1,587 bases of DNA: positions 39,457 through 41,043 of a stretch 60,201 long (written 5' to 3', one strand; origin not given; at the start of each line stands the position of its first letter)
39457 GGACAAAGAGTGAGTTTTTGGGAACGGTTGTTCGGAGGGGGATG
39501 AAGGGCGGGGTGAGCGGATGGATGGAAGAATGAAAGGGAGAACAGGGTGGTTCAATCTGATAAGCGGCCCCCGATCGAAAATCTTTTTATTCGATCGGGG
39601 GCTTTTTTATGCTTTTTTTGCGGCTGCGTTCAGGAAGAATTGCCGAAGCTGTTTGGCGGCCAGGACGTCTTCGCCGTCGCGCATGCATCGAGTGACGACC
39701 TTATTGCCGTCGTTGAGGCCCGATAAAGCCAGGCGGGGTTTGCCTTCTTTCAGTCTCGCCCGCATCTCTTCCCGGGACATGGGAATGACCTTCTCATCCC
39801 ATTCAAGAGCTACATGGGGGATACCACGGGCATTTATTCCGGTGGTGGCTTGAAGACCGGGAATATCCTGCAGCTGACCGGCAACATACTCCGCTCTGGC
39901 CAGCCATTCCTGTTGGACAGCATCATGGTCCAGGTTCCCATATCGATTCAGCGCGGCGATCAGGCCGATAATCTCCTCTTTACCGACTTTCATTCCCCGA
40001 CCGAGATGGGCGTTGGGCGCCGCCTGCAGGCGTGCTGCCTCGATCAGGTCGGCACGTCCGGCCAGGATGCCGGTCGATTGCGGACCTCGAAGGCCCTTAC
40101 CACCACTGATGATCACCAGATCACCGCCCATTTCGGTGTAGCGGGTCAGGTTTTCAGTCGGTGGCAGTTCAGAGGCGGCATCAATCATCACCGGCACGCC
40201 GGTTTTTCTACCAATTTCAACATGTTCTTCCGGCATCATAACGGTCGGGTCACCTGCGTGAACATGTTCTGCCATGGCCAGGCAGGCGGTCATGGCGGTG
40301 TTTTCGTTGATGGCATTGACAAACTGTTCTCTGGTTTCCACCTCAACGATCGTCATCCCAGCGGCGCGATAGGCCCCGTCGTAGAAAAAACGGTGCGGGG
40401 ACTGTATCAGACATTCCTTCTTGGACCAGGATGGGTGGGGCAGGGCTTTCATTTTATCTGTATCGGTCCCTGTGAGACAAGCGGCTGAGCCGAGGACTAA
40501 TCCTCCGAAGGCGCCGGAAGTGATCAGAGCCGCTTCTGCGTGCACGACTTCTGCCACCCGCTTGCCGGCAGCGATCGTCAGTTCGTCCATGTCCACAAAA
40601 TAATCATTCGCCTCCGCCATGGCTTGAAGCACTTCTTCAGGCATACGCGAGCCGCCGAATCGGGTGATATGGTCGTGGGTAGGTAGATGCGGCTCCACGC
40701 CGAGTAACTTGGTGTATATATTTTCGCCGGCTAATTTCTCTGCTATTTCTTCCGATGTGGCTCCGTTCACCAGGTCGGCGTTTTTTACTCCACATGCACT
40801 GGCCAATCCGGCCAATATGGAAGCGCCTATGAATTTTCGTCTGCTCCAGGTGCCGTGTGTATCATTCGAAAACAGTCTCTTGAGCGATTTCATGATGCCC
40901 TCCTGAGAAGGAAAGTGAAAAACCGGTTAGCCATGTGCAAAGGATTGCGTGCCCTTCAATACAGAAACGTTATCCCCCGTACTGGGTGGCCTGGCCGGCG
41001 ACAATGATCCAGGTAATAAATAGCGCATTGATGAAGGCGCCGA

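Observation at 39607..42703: Tat-lipoprotein SelA-like PLP enzyme co-transcribed with a hydrolase fused to a 9-TM domain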

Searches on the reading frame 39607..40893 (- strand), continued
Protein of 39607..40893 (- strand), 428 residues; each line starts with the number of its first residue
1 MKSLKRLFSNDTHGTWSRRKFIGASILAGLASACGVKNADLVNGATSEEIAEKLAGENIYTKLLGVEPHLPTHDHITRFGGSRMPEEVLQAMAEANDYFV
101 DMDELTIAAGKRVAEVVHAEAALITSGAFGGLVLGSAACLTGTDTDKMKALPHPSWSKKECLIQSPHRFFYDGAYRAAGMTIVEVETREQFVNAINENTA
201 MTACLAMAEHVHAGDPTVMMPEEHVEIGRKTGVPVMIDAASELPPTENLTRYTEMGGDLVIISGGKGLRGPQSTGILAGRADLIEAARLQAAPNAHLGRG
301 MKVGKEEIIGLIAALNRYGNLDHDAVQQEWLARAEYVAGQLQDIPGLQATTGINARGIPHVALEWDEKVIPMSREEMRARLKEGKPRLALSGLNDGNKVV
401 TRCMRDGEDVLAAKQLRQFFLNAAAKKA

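Call 72: search_protein_families(library=ncbifam, proteins=[L030:2272-3513:-, L075:2079-4586:+, L019:12745-13980:+, L080:9135-9977:+, L033:13411-14595:+], max_evalue=0.001)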
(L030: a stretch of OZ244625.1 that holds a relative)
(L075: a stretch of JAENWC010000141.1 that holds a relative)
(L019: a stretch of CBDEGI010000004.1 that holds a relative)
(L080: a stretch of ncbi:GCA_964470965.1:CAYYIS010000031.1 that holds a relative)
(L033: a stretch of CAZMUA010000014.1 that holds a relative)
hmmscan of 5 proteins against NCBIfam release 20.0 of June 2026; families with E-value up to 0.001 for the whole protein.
L030:2272-3513:- (413 aa): 34 families (the best 25 are shown)
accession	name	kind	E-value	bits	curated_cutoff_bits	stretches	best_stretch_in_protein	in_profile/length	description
TIGR01977.1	am_tr_V_EF2568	hypoth_equivalog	1.1e-28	100.3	377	1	50-349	1-289/376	cysteine desulfurase family protein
TIGR01979.1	sufS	subfamily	5.9e-28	97.8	475.1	1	49-260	19-237/403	SufS family cysteine desulfurase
TIGR01976.1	am_tr_V_VC1184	hypoth_equivalog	2.2e-27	96.4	352.35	1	36-263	3-238/401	cysteine desulfurase-like protein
TIGR03402.1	FeS_nifS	equivalog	1.5e-22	79.9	530.75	1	50-261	1-215/379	cysteine desulfurase NifS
TIGR02006.1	IscS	equivalog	2.1e-22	79.7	643.2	1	49-258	4-218/402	IscS subfamily cysteine desulfurase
NF006791.0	PRK09295.1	equivalog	3e-22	79.3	661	1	84-260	62-242/406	cysteine desulfurase SufS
NF010611.0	PRK14012.1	equivalog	4.3e-22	78.6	548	1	49-258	6-222/406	IscS subfamily cysteine desulfurase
TIGR03235.1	DNA_S_dndA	equivalog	1.9e-17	63.6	480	1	51-272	1-229/353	cysteine desulfurase DndA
TIGR03392.1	FeS_syn_CsdA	equivalog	1.8e-15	57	493.6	1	96-260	67-235/398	cysteine desulfurase CsdA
NF008126.0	PRK10874.1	equivalog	1.9e-15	56.9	607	1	92-260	66-238/401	cysteine desulfurase CsdA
NF041166.1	f2_encap_cargo1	exception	2.1e-15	56.9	800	1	95-260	295-464/623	family 2A encapsulin nanocompartment cargo protein cysteine desulfurase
TIGR03403.1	nifS_epsilon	equivalog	3e-15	55.9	587.7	1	50-263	1-221/382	NifS family cysteine desulfurase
NF002806.0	PRK02948.1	subfamily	8.1e-15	54.7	304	1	50-263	2-219/381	IscS subfamily cysteine desulfurase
NF040779.1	Sec_lyase_SclA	exception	5.7e-14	51.8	525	1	104-348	59-289/378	selenocysteine lyase SclA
TIGR04343.1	egtE_PLP_lyase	equivalog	1.5e-12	47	400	1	49-267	14-226/370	ergothioneine biosynthesis PLP-dependent enzyme EgtE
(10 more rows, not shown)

L075:2079-4586:+ (835 aa): 7 families
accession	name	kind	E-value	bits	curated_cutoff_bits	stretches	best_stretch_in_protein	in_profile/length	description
NF038032.1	CehA_McbA_metalo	domain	9.6e-50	169.8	80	1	446-774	1-314/315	CehA/McbA family metallohydrolase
TIGR02800.1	propeller_TolB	equivalog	1.4e-32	113.2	343.15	2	204-324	237-349/418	Tol-Pal system beta propeller repeat protein TolB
NF002183.0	PRK01029.1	equivalog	6.7e-23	81.4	405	2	206-330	285-403/429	Tol-Pal system protein TolB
NF033523.0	lasso_peptidase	equivalog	5e-15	55.3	400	2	78-140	88-150/638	Atxe2 family lasso peptide isopeptidase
NF053518.1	DipepPtdsDpp5Prph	equivalog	1.7e-14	53.3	900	1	71-143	240-319/655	dipeptidyl-peptidase Dpp5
NF003124.0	PRK04043.1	equivalog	0.0001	21.3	428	0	207-327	282-397/419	Tol-Pal system protein TolB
NF045725.1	TmcD_fam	equivalog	0.0002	20.4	440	0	44-144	311-402/412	electron transfer complex subunit TmcD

L019:12745-13980:+ (411 aa): 1 family
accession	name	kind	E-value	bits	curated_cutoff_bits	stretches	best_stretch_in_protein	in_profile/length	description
NF045496.1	FormamaseFmdA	equivalog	8.4e-13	47.8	500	1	250-320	211-281/407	formamidase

L080:9135-9977:+ (280 aa): 6 families
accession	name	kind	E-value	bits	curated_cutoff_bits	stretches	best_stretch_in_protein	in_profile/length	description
TIGR02319.1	CPEP_Pphonmut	equivalog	2.1e-22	79.7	420.05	1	9-266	4-263/294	carboxyvinyl-carboxyphosphonate phosphorylmutase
TIGR02317.1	prpB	equivalog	1.8e-20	73.3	354.4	1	14-211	6-200/285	methylisocitrate lyase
NF008455.0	PRK11320.1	equivalog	2.4e-16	59.8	353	1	32-211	30-207/295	methylisocitrate lyase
TIGR02320.1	PEP_mutase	equivalog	2.4e-12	46.4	319.55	1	22-189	10-185/284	phosphoenolpyruvate mutase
TIGR02321.1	Pphn_pyruv_hyd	equivalog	4.7e-10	39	374.4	1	10-189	4-183/290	phosphonopyruvate hydrolase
NF011645.0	PRK15063.1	equivalog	1.5e-05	24.1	562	1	82-163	148-236/430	isocitrate lyase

L033:13411-14595:+ (395 aa): 12 families
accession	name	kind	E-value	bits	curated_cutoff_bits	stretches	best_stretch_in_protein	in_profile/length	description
NF008398.0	PRK11197.1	subfamily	1.1e-71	241.6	376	2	240-388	226-374/381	L-lactate dehydrogenase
TIGR03966.1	actino_HemFlav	equivalog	7.1e-63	212.6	470.85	2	242-374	230-363/385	pre-mycofactocin synthase MftD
NF033901.1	L_lactate_LldD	exception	8.2e-61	206.1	550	2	243-387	229-373/377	FMN-dependent L-lactate dehydrogenase LldD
TIGR02708.1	L_lactate_ox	equivalog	3e-52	177.8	645.5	2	251-383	220-352/367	L-lactate oxidase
TIGR02151.1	IPP_isom_2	equivalog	4.4e-13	48.9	281.3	1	298-385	244-330/338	type 2 isopentenyl-diphosphate Delta-isomerase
TIGR01302.1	IMP_dehydrog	equivalog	2.1e-08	33.5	481.5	1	299-344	311-357/450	IMP dehydrogenase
TIGR01304.1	IMP_DH_rel_2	equivalog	9.3e-06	25.1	342.1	1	308-346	247-286/365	GuaB3 family IMP dehydrogenase-related protein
NF005311.0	PRK06843.1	equivalog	1.7e-05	23.9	779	1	295-346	235-288/404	inosine 5-monophosphate dehydrogenase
NF003966.0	PRK05458.1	equivalog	2e-05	24.1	344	1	312-346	200-234/327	GMP reductase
TIGR03151.1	enACPred_II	equivalog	3.4e-05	23.3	453.1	1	280-347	129-194/307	enoyl-[acyl-carrier-protein] reductase FabK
TIGR01306.1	GMP_reduct_2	equivalog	0.00019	21.1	465.65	1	312-347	196-231/321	GMP reductase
NF003302.0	PRK04302.1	subfamily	0.0008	19.2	132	0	306-345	165-204/223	triose-phosphate isomerase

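Call 77: search_protein_families(library=pfam, alignment_id=A1, max_evalue=1)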
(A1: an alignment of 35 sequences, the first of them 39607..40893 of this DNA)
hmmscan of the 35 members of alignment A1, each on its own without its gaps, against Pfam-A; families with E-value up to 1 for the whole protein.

A. member 1, window:39607-40893:- (428 aa): 3 families
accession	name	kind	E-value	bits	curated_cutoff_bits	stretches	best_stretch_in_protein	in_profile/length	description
PF03841.19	SelA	-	8.9e-08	32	22.8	1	176-323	109-264/367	L-seryl-tRNA selenium transferase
PF00266.25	Aminotran_5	-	2e-06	27.5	21.5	1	193-349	130-299/371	Aminotransferase class-V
PF01212.27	Beta_elim_lyase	-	0.00018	21.4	27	1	91-332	19-262/288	Beta-eliminating lyase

B. families by the number of members that match (of 35 scanned): 15 families
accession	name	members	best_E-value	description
PF00266.25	Aminotran_5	34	3.7e-10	Aminotransferase class-V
PF03841.19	SelA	33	1.9e-11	L-seryl-tRNA selenium transferase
PF01212.27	Beta_elim_lyase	19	2.8e-05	Beta-eliminating lyase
PF01053.26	Cys_Met_Meta_PP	18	2.7e-05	Cys/Met metabolism PLP-dependent enzyme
PF03447.22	NAD_binding_3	4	0.00029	Homoserine dehydrogenase, NAD binding domain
PF00155.27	Aminotran_1_2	4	0.0051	Aminotransferase class I and II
PF10518.14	TAT_signal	3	0.00071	TAT (twin-arginine translocation) pathway signal sequence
PF03709.21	OKR_DC_1_N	1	0.041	Orn/Lys/Arg decarboxylase, N-terminal domain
PF08139.17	LPAM_1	1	0.047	Prokaryotic membrane lipoprotein lipid attachment site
PF24375.1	DUF7531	1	0.075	Family of unknown function (DUF7531)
PF01729.25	QRPTase_C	1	0.1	Quinolinate phosphoribosyl transferase, C-terminal domain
PF22277.2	EncFtn-like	1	0.12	EncFtn-like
PF14455.11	Metal_CEHH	1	0.17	Predicted metal binding domain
PF06961.18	DUF1294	1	0.19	Protein of unknown function (DUF1294)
PF10399.14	UCR_Fe-S_N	1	0.19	Ubiquitinol-cytochrome C reductase Fe-S subunit TAT signal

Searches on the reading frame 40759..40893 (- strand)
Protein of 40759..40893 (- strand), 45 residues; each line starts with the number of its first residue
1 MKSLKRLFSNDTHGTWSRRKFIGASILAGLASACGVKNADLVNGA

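Call 79: search_protein_families(library=ncbifam, proteins=[window:40759-40893:-], max_evalue=10)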
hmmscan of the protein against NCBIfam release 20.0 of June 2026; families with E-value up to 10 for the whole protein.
seq(45 aa): 1 family
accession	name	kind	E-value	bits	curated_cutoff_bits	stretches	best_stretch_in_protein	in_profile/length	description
TIGR01409.1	TAT_signal_seq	domain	0.017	15.4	16.7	1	16-35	1-20/29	twin-arginine translocation signal domain-containing protein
